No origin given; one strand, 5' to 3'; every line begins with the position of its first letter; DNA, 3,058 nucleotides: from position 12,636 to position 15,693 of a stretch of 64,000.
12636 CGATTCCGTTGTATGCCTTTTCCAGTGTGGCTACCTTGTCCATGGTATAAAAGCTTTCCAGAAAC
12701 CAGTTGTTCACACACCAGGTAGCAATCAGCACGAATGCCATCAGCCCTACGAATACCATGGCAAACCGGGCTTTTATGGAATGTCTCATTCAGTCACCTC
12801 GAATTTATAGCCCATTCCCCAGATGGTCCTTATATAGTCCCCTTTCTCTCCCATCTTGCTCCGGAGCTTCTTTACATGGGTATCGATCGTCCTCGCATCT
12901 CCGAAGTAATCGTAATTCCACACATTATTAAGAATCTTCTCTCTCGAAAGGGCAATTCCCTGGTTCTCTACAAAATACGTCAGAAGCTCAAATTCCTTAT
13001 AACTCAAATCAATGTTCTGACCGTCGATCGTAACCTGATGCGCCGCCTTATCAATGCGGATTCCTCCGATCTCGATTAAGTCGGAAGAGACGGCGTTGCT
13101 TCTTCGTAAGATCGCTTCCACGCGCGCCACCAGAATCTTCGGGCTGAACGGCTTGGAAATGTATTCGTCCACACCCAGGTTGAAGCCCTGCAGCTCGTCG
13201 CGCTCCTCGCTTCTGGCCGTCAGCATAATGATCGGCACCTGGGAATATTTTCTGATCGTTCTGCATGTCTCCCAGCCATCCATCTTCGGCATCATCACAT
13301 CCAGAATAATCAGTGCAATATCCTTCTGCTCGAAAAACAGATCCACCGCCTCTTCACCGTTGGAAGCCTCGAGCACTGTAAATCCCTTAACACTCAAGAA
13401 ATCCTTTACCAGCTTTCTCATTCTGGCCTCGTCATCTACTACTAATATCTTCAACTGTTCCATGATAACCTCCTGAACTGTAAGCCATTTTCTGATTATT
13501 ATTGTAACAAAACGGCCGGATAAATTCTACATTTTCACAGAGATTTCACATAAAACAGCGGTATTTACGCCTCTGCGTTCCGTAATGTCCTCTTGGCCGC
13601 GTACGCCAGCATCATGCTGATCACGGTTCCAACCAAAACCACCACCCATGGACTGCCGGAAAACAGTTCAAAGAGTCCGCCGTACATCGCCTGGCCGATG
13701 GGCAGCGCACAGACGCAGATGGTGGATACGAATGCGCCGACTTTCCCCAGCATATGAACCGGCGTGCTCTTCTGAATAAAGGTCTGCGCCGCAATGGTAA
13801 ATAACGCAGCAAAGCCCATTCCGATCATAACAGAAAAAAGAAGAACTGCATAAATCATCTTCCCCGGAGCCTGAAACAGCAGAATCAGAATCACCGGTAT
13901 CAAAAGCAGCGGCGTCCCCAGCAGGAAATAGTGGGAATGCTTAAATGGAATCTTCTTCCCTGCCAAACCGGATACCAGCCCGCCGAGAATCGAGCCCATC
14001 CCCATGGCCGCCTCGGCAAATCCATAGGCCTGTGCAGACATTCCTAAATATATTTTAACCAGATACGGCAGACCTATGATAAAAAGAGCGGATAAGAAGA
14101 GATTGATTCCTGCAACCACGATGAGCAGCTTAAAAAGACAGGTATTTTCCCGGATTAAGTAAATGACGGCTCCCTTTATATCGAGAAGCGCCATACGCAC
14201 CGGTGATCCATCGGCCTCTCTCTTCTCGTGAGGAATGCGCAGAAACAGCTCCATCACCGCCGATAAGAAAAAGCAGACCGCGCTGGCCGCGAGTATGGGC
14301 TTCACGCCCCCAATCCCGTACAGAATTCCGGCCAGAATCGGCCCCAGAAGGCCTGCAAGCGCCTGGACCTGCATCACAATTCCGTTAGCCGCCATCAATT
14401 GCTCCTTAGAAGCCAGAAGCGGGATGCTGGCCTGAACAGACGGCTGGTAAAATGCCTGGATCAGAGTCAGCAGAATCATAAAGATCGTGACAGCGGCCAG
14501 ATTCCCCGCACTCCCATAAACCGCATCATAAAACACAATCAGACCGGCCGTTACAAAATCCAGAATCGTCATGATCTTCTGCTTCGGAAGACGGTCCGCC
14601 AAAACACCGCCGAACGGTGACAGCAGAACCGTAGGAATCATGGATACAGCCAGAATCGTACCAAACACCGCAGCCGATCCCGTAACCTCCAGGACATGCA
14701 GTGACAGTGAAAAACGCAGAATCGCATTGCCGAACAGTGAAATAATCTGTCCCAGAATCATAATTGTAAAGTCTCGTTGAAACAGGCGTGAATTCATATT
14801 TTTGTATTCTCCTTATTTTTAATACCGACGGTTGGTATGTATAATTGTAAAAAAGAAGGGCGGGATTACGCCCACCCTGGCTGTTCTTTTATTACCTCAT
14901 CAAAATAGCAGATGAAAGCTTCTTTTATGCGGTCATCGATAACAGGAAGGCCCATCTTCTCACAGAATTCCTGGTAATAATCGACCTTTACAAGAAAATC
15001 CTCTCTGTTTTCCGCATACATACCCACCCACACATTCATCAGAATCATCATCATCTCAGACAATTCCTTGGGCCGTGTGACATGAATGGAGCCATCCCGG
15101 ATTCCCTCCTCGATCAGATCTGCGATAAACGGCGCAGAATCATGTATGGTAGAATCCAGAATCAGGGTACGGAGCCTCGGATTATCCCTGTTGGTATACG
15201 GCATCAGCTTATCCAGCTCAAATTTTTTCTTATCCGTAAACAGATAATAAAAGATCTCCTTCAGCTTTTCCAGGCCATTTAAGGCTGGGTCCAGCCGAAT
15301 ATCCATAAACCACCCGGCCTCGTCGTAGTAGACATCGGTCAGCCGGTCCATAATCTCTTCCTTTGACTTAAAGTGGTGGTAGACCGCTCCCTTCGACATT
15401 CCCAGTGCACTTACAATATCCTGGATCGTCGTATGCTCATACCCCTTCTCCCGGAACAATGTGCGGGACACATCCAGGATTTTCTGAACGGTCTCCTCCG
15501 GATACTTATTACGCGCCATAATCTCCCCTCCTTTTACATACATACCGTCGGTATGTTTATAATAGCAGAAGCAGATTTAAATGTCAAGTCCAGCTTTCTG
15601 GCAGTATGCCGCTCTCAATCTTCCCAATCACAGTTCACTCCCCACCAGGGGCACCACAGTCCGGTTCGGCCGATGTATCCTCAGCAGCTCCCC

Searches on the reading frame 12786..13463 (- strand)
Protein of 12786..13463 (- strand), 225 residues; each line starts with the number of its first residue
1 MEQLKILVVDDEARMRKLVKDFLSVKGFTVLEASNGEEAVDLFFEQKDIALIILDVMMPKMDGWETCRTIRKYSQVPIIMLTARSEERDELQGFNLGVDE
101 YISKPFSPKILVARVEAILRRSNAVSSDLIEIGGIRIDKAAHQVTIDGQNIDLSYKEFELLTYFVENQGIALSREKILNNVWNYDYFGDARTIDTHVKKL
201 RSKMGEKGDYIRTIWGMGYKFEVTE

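Call 49: search_protein_families(library=pfam, proteins=[window:12786-13463:-], max_evalue=0.001)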
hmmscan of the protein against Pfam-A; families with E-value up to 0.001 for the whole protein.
window:12786-13463:- (225 aa): 2 families
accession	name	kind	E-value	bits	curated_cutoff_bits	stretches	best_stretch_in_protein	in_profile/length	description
PF00072.30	Response_reg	-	6.9e-30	103.9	30.2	1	6-115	1-110/111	Response regulator receiver domain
PF00486.34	Trans_reg_C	-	1.3e-26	92.9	26.2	1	148-221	1-77/77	Transcriptional regulatory protein, C terminal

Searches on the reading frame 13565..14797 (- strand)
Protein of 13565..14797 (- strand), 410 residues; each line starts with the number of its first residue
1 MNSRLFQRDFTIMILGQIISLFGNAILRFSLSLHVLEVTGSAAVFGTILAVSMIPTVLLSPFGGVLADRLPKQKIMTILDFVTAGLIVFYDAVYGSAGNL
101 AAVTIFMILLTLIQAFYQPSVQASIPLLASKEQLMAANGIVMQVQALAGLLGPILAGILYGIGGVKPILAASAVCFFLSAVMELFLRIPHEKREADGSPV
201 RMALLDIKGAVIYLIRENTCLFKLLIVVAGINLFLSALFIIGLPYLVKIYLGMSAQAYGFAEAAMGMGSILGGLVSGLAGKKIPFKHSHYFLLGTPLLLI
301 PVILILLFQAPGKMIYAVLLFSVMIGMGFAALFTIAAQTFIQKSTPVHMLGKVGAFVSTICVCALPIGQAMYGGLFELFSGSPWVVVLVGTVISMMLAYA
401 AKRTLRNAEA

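Call 49: search_protein_families(library=pfam, proteins=[window:13565-14797:-], max_evalue=0.001)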
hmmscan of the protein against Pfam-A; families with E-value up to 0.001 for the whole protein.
window:13565-14797:- (410 aa): 2 families
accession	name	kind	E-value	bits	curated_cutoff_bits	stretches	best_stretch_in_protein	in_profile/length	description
PF07690.21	MFS_1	-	4e-29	102.1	33.4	1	14-360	2-338/347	Major Facilitator Superfamily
PF05977.19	MFS_3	-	3.8e-13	49.2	27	1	7-401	9-389/524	Transmembrane secretion effector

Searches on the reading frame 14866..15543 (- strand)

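Call 49: search_protein_families(library=pfam, proteins=[window:14866-15543:-], max_evalue=0.001)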
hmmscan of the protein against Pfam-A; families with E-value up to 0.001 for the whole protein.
window:14866-15543:- (225 aa): 2 families
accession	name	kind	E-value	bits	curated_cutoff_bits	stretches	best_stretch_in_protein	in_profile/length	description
PF00440.29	TetR_N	-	1.1e-17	64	24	1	22-67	1-46/47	Bacterial regulatory proteins, tetR family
PF21303.2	TetR_C_39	-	2.5e-07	31.6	27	1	131-192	28-91/92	Tetracyclin repressor-like, C-terminal domain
